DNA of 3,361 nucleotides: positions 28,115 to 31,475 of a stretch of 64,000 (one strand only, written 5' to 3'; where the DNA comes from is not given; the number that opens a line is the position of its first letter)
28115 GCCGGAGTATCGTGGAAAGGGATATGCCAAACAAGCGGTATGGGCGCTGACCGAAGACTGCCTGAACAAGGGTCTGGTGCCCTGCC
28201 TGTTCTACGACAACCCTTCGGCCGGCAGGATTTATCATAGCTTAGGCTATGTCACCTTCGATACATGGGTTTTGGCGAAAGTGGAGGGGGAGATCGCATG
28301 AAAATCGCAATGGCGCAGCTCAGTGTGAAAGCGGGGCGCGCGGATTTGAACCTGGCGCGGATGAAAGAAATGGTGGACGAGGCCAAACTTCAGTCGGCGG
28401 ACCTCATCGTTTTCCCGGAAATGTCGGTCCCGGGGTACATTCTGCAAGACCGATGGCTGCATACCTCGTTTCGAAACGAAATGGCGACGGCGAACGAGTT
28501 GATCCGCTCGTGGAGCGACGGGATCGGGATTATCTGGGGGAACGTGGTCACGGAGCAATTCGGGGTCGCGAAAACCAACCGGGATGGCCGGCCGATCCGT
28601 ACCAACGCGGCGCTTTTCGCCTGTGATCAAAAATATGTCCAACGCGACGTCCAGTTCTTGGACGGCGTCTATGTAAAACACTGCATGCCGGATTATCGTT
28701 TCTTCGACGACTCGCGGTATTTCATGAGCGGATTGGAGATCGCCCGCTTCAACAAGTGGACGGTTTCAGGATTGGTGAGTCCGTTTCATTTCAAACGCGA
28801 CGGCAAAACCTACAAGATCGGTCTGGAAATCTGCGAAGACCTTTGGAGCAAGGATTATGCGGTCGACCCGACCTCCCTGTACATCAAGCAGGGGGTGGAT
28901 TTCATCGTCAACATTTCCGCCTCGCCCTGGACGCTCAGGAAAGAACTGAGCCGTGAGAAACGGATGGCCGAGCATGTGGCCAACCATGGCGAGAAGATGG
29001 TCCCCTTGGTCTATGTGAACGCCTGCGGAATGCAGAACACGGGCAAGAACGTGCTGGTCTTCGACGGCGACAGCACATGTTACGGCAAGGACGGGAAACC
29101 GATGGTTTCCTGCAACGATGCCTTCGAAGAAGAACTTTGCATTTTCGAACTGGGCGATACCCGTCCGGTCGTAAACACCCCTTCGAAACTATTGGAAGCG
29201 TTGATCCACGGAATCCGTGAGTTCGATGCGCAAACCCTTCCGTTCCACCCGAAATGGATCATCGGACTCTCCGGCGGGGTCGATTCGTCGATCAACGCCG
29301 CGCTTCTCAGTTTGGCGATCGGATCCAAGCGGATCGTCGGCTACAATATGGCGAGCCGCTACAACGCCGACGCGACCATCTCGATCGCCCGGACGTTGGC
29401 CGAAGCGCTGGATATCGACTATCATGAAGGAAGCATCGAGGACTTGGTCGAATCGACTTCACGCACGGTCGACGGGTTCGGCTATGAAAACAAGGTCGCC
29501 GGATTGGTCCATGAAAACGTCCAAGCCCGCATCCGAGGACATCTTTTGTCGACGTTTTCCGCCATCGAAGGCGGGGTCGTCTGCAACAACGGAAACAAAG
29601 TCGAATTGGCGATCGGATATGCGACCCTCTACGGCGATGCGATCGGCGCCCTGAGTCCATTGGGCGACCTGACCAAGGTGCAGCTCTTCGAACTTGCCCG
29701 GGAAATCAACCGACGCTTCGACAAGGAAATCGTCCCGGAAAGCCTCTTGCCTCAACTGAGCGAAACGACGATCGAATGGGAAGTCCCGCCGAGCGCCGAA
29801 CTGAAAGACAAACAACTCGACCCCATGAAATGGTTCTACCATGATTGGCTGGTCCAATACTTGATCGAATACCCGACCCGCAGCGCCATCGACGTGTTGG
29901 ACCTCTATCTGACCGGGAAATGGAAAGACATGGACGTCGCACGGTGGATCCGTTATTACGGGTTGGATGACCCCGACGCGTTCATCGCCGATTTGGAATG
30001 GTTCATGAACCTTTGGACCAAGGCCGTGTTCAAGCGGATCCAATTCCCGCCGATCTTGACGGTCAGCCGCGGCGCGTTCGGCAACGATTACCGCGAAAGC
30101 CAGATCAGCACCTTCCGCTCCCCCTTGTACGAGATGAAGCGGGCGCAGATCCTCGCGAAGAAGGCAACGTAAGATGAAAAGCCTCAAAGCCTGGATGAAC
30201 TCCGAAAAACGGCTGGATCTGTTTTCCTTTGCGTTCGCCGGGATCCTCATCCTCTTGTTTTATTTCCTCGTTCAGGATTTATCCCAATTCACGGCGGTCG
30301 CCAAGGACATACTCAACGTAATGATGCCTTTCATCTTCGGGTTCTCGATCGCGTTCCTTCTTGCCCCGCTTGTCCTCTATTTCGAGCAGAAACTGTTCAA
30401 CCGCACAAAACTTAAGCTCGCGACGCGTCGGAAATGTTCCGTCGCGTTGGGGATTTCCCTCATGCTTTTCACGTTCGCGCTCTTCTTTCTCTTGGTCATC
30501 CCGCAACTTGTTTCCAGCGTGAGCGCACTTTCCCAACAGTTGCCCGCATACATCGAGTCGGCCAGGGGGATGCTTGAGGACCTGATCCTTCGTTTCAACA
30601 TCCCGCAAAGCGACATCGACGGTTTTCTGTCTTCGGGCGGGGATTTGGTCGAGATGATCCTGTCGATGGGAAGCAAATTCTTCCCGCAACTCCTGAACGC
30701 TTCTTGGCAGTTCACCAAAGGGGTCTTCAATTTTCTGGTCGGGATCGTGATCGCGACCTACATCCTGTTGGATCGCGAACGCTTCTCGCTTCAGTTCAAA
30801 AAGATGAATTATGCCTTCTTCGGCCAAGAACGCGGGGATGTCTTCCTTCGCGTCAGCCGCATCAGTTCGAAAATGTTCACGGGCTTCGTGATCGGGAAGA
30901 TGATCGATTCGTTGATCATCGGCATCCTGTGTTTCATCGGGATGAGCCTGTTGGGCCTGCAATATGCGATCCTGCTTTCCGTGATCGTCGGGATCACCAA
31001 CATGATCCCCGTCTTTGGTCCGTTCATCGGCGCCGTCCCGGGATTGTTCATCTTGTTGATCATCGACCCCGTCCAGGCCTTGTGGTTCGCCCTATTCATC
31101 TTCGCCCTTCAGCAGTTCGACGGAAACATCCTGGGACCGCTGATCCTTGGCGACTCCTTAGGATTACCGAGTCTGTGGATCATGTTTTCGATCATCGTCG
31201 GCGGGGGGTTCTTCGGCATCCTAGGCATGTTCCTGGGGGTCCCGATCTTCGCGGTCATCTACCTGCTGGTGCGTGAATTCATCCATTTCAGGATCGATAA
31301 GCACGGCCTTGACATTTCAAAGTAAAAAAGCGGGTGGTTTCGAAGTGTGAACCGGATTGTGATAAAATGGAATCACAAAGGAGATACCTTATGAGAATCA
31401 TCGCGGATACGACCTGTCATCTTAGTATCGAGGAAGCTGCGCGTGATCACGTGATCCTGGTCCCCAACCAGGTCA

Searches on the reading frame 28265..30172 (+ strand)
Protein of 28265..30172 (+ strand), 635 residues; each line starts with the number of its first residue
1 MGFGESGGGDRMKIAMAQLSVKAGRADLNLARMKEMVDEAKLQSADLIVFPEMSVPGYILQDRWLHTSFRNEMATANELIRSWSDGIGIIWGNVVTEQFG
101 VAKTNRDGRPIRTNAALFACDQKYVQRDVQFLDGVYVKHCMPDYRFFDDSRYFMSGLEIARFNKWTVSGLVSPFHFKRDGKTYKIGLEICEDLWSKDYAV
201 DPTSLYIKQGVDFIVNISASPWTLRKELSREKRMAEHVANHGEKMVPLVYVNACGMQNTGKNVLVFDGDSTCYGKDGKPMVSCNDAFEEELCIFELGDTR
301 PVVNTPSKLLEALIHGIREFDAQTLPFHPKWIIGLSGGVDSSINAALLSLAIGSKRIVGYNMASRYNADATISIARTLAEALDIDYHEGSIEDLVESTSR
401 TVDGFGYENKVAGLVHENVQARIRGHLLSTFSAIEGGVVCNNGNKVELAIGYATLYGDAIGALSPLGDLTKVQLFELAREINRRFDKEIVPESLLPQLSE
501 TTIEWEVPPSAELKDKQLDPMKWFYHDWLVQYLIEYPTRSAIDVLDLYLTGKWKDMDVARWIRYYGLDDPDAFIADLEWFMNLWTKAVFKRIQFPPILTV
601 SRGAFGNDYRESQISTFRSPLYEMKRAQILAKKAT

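Call 17: search_protein_families(library=pfam, proteins=[window:28265-30172:+], max_evalue=0.00001)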
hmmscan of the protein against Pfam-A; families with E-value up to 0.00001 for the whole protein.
window:28265-30172:+ (635 aa): 2 families
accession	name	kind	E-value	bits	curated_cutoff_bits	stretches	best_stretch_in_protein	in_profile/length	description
PF02540.23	NAD_synthase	-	1.7e-35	122.8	21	1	329-521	19-189/242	NAD synthase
PF00795.27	CN_hydrolase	-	1.2e-15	58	23.2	1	13-296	1-246/256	Carbon-nitrogen hydrolase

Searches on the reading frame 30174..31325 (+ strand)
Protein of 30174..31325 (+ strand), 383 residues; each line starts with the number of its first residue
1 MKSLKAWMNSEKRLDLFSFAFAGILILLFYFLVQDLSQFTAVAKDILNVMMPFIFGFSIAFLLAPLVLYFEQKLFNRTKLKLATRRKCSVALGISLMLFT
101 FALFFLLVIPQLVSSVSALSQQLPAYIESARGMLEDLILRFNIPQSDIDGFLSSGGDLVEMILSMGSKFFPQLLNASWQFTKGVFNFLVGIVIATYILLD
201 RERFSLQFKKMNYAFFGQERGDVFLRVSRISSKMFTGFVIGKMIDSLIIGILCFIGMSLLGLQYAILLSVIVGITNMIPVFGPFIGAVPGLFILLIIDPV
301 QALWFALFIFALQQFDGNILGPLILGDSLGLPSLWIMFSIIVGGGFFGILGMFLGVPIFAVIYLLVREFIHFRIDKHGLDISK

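Call 17: search_protein_families(library=pfam, proteins=[window:30174-31325:+], max_evalue=0.00001)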
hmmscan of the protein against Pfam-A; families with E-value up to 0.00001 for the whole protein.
window:30174-31325:+ (383 aa): 1 family
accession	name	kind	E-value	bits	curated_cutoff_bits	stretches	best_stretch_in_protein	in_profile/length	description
PF01594.21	AI-2E_transport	-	7.8e-52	176.9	34.3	1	26-367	11-324/327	AI-2E family transporter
